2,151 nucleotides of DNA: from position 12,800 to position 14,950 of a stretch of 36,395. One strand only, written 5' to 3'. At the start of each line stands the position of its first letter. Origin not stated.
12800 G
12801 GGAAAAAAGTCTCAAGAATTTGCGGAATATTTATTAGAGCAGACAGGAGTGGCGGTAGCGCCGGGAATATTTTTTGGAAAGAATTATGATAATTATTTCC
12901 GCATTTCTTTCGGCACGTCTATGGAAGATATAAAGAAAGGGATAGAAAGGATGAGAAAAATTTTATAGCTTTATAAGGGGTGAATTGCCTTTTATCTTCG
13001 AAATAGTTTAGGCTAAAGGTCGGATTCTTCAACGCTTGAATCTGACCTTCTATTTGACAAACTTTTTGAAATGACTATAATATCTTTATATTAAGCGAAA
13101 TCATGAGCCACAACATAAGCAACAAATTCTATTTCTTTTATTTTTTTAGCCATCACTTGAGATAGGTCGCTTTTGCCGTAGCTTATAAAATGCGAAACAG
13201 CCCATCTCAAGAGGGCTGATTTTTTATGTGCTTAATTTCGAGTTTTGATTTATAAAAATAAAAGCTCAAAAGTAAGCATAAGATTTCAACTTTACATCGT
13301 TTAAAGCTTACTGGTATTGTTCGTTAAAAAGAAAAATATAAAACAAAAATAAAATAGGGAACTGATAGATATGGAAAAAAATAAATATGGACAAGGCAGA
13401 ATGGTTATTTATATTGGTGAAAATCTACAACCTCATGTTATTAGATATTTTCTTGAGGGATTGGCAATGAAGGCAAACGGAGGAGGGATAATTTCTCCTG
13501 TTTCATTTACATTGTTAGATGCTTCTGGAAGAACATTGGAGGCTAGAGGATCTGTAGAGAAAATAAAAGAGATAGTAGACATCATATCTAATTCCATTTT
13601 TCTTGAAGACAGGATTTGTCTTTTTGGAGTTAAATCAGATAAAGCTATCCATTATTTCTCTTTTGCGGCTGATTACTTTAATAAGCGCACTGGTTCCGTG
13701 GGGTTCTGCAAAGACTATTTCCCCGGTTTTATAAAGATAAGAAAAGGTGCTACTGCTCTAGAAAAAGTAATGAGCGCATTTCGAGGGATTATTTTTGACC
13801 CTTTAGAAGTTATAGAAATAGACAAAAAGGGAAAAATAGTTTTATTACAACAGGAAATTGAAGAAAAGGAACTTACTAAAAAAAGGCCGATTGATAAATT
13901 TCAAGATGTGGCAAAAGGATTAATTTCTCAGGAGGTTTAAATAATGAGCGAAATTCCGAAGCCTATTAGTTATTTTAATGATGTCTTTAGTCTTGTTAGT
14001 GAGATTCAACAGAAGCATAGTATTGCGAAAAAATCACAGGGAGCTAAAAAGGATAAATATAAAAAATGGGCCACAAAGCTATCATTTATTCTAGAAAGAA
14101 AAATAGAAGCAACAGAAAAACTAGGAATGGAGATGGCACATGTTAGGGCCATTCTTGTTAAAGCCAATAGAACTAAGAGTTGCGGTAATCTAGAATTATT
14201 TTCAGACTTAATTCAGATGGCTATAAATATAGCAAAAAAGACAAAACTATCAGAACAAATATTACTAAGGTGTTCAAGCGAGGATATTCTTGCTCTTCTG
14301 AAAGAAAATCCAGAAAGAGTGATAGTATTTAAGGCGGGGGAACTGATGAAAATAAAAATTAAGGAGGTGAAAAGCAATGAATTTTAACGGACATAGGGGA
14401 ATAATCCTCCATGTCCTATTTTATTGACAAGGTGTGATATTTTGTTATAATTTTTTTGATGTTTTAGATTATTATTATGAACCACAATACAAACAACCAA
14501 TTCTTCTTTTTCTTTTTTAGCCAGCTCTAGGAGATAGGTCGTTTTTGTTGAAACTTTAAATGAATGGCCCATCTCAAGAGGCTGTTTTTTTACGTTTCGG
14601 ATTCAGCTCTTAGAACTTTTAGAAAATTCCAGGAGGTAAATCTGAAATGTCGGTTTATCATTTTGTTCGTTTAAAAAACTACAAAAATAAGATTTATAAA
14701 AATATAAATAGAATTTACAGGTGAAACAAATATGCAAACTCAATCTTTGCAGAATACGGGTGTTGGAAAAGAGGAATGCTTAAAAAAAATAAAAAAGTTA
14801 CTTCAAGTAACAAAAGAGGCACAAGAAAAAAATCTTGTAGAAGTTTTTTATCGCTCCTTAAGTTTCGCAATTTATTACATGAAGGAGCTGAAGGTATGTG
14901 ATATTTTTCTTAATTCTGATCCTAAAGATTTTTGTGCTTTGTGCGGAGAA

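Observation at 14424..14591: Second, diverged copy of the Phe leader/attenuator; the comparison supports a + strand RNA/peptide element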

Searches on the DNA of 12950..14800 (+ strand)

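Call 63: search_rna_families(source=window, start=12950, end=14800, threshold=evalue, max_evalue=10)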
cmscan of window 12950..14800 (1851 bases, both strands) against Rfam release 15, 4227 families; matches with E-value up to 10: 15.
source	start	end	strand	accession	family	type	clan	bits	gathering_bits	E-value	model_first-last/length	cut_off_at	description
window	13211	13294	+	RF04007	mir-8489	Gene; miRNA;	-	27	99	0.0079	1-90/90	no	mir-8489 microRNA precursor family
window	13211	13293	-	RF04007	mir-8489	Gene; miRNA;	-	24.2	99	0.05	1-90/90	no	mir-8489 microRNA precursor family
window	13129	13238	-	RF01842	mycoplasma_FSE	Cis-reg; frameshift_element;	-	23.8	88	8.7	1-87/87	no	mycoplasma ribosomal frameshift element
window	13212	13293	+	RF00972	mir-651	Gene; miRNA;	-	22.6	106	0.18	1-86/86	no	mir-651 microRNA precursor family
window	13528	13657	+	RF02841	Ref70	Gene; sRNA;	-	22.1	115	0.66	1-122/122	no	Enterococcus sRNA 70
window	13142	13285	-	RF01568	DdR18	Gene; snRNA; snoRNA; HACA-box;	-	21.2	80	1.9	1-147/147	no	Dictyostelium snoRNA DdR18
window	14128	14246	+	RF02526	SSRC34_1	Gene; sRNA;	-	21.2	64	5.6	1-128/128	no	Streptococcus sRNA SSRC34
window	13713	13853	-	RF02895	S414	Gene; sRNA;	-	20.2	45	3.1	1-175/175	no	Staphylococcus sRNA 414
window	13116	13225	+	RF01859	Phe_leader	Cis-reg; leader;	-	19.9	55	2.9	1-125/125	no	Phenylalanine leader peptide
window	14326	14427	-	RF02073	STnc260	Gene; sRNA;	-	19.3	100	8.5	1-176/176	no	Salmonella enterica sRNA STnc260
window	14592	14650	+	RF03940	MIR9563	Gene; miRNA;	-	18.7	90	2.8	1-127/127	no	MIR9563 microRNA precursor family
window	14728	14763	+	RF02751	ES036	Gene; sRNA;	-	17.8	37.6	3.4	1-43/43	no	ES036 (CssrF) sRNA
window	13852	13903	-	RF03485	mir-4000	Gene; miRNA;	-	16.8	58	5.5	1-54/54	no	mir-4000 microRNA precursor family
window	13103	13186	+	RF03573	mir-1954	Gene; miRNA;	-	15.2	99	9.9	1-82/82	no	mir-1954 microRNA precursor family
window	13466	13601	-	RF00638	MIR159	Gene; miRNA;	-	13.4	74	6.4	29-166/196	no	MIR159 microRNA precursor family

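Call 79: build_rna_model(alignment_id=A2, structure=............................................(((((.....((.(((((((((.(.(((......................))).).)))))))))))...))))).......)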
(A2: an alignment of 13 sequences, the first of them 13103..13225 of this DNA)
Model R1 built from alignment A2 (13 sequences, 126 columns); structure: as given.
model positions 119; base pairs 20; branch points 0; effective number of sequences 1.79; information 0.59 bits per position. Calibrated on 0.2 Mb of random sequence (short: E-values are rough).
structure used (alignment columns):
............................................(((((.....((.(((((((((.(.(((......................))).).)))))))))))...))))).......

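Call 82: search_with_rna_model(model_id=R1, sources=[window, L008, L011, L013, L015, L016, L018, L019, L020, L021, L022, L023], max_evalue=1, make_alignment=true)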
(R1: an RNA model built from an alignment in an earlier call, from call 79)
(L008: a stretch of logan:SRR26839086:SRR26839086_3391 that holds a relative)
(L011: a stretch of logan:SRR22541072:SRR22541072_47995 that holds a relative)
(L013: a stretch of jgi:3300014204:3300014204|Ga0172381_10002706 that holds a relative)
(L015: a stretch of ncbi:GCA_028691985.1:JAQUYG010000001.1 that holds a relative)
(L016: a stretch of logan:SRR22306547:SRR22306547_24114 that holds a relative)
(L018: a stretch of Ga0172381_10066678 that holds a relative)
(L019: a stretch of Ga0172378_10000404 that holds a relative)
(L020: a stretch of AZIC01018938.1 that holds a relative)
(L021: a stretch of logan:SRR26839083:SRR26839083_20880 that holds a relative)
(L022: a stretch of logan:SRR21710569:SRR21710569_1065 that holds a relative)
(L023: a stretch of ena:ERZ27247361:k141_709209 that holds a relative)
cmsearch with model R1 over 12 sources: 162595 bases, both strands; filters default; matches with E-value up to 1: 25.
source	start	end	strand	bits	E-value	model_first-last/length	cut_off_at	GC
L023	8529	8649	+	132.5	2.5e-23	1-119/119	no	0.34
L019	1904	2022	-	131.3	4.1e-23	1-119/119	no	0.34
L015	7228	7343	+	126.8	3.3e-22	1-119/119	no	0.35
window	13103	13225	+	125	7.4e-22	1-119/119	no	0.37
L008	11302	11424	+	125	7.4e-22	1-119/119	no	0.37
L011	11386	11508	+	123.2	1.6e-21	1-119/119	no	0.41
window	14477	14591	+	117.6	2.1e-20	1-119/119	no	0.35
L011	12464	12577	+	113.1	1.6e-19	1-119/119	no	0.36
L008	12675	12788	+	112.6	2e-19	1-119/119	no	0.33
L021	8427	8548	+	111.3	3.7e-19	1-119/119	no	0.4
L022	8595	8714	+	109.5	8.3e-19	1-119/119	no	0.38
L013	7247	7359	+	105.5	5.2e-18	1-119/119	no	0.3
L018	2796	2907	-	103.8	1.1e-17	1-119/119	no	0.37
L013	8310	8421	+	102.8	1.7e-17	1-119/119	no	0.36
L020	1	116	+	80.5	4.2e-13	1-119/119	no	0.31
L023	9847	9959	+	49.5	5.7e-07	1-119/119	no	0.35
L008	15175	15287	+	44.1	6.6e-06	1-119/119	no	0.34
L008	15045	15148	+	32.4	0.0013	1-119/119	no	0.38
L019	1909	1976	+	21.6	0.18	44-110/119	no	0.38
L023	8580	8642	-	21.1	0.22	46-108/119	no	0.43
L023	2248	2309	-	19.4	0.47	1-119/119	no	0.23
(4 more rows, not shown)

Alignment A6: 25 matches aligned to the model, 147 columns, each read 5' to 3' on its own strand. Consensus structure (alignment columns), stored with it:
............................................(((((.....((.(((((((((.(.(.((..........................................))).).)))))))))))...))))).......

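Call 85: search_with_rna_model(model_id=R1, sources=[window, L008, L011, L013, L015, L018, L019, L021, L022, L023], max_evalue=0.01, make_alignment=true, show_alignments=0)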
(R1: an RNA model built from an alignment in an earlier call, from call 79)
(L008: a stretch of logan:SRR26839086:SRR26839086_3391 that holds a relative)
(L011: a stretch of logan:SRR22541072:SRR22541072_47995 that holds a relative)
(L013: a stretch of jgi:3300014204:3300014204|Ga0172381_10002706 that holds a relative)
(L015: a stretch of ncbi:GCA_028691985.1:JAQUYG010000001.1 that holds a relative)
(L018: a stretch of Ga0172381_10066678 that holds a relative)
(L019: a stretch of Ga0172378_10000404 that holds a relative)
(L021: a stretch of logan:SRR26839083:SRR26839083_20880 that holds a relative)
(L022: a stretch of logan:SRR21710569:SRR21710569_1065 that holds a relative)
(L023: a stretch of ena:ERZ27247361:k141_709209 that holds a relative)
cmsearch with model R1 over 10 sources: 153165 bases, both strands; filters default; matches with E-value up to 0.01: 17.
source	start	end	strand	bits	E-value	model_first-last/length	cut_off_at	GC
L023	8529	8649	+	132.5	2.3e-23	1-119/119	no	0.34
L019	1904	2022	-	131.3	3.9e-23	1-119/119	no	0.34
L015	7228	7343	+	126.8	3.1e-22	1-119/119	no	0.35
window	13103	13225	+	125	6.9e-22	1-119/119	no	0.37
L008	11302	11424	+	125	6.9e-22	1-119/119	no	0.37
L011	11386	11508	+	123.2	1.5e-21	1-119/119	no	0.41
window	14477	14591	+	117.6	2e-20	1-119/119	no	0.35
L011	12464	12577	+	113.1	1.5e-19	1-119/119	no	0.36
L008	12675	12788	+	112.6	1.9e-19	1-119/119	no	0.33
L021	8427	8548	+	111.3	3.5e-19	1-119/119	no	0.4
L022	8595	8714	+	109.5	7.9e-19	1-119/119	no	0.38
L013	7247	7359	+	105.5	4.9e-18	1-119/119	no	0.3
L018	2796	2907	-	103.8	1.1e-17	1-119/119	no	0.37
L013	8310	8421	+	102.8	1.6e-17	1-119/119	no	0.36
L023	9847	9959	+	49.5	5.3e-07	1-119/119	no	0.35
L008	15175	15287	+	44.1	6.2e-06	1-119/119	no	0.34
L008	15045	15148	+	32.4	0.0012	1-119/119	no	0.38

Alignment A7: 17 matches aligned to the model, 127 columns, each read 5' to 3' on its own strand. Consensus structure (alignment columns), stored with it:
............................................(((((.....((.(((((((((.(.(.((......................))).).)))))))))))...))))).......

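Call 111: search_with_rna_model(model_id=R1, sources=[L024], max_evalue=1, filters=off, show_alignments=3)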
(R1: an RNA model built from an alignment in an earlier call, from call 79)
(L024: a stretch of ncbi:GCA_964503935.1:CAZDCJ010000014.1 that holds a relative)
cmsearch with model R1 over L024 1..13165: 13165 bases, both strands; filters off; matches with E-value up to 1: 2.
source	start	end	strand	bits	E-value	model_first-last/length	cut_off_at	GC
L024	6693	6812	+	98.5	9.7e-18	1-119/119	no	0.38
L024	11042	11088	-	15.6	0.22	1-119/119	no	0.3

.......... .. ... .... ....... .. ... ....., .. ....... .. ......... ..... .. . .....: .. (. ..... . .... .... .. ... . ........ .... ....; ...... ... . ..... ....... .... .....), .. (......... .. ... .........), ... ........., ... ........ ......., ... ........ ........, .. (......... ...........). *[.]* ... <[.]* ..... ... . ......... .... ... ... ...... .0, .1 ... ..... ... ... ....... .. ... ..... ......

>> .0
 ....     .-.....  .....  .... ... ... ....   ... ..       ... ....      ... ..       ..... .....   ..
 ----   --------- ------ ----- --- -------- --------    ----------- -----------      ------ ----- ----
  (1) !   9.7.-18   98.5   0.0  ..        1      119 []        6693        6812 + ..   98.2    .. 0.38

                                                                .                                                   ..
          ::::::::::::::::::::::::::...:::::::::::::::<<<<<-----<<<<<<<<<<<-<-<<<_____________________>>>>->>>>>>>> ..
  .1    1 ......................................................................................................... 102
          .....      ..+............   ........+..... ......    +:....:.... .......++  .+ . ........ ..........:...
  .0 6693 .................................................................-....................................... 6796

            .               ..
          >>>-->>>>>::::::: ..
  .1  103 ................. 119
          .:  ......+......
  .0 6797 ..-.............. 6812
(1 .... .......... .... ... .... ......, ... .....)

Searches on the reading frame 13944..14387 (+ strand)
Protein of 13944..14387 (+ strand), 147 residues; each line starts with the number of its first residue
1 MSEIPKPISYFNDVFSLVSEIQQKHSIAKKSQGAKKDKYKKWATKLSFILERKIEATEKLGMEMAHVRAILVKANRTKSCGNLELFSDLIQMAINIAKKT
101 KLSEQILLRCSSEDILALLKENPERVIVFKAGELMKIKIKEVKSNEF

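Call 3: search_protein_families(library=pfam, proteins=[window:13944-14387:+], max_evalue=0.01)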
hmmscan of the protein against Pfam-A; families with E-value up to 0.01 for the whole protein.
window:13944-14387:+ (147 aa): 0 families

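Call 40: search_protein_representatives(protein=window:13944-14387:+)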
Query: 147 residues. Proteins with E-value up to 0.001 (for the whole library): 1; up to 1e-10: 1; up to 1e-30: 1. The best 1 are listed.
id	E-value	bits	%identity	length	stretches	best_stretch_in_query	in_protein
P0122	1.4e-76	270.8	89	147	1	1-147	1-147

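Call 90: search_protein_families(library=pfam, proteins=[window:13944-14387:+], max_evalue=0.1)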
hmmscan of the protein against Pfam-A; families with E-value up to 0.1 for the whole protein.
window:13944-14387:+ (147 aa): 1 family
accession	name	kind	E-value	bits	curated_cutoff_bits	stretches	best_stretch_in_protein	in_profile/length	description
PF11896.14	GlgE_dom_N_S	-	0.04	14.7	25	1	34-133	86-172/179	Alpha-1,4-glucan:maltose-1-phosphate maltosyltransferase, domain N/S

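Call 100: search_protein_families(library=ncbifam, proteins=[window:13944-14387:+], max_evalue=0.001)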
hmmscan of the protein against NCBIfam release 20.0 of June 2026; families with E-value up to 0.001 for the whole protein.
window:13944-14387:+ (147 aa): 0 families

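Call 101: search_protein_families(library=padloc, proteins=[window:13944-14387:+], max_evalue=0.01)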
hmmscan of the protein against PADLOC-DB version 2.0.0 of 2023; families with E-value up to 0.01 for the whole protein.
window:13944-14387:+ (147 aa): 0 families
